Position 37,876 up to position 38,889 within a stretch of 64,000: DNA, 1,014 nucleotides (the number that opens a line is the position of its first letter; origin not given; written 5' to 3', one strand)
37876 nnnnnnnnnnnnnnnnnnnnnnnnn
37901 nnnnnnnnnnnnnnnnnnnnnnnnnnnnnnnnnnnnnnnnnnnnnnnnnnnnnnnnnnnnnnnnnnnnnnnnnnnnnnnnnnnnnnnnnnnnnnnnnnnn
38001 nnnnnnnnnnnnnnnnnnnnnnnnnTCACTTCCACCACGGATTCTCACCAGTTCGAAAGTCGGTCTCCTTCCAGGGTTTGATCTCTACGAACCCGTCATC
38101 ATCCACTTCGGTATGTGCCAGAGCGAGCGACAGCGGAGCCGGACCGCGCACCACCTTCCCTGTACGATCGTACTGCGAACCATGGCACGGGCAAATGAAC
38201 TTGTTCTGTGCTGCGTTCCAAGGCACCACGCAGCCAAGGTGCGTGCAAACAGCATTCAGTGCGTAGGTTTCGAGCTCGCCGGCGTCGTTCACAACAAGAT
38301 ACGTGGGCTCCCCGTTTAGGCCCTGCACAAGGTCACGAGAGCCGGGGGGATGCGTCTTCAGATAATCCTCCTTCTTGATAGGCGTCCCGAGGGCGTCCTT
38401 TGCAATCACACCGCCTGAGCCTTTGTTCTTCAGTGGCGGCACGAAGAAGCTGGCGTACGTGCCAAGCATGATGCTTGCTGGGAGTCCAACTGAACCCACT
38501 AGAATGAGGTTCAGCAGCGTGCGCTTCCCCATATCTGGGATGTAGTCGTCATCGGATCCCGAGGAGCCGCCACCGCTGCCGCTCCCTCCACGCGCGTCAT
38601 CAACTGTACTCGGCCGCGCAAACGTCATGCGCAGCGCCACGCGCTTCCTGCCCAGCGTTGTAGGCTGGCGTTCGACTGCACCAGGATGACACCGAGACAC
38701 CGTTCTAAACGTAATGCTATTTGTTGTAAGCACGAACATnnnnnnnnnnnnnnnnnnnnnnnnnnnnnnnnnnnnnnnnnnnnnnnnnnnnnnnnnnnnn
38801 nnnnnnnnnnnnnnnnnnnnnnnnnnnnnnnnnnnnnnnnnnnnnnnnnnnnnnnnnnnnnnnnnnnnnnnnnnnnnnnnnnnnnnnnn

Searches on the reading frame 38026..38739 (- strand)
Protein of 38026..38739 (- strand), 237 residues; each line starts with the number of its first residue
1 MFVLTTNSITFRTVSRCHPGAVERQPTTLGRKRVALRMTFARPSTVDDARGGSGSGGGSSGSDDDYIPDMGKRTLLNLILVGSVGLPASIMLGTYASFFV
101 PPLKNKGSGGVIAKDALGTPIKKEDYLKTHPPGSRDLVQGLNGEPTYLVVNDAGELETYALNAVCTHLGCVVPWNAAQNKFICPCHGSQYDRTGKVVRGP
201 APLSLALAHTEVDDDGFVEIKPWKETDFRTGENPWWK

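Call 46: search_protein_families(library=pfam, proteins=[window:38026-38739:-], max_evalue=0.01)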
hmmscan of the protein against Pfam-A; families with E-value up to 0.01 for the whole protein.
window:38026-38739:- (237 aa): 2 families
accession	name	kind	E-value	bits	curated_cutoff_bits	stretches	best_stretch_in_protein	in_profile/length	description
PF25471.1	TM_PetC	-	3.8e-19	68.6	37.1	1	65-111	2-48/48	Iron-sulfur subunit PetC transmembrane anchor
PF00355.32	Rieske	-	7.6e-12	45.4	20.3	1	143-203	23-82/88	Rieske [2Fe-2S] domain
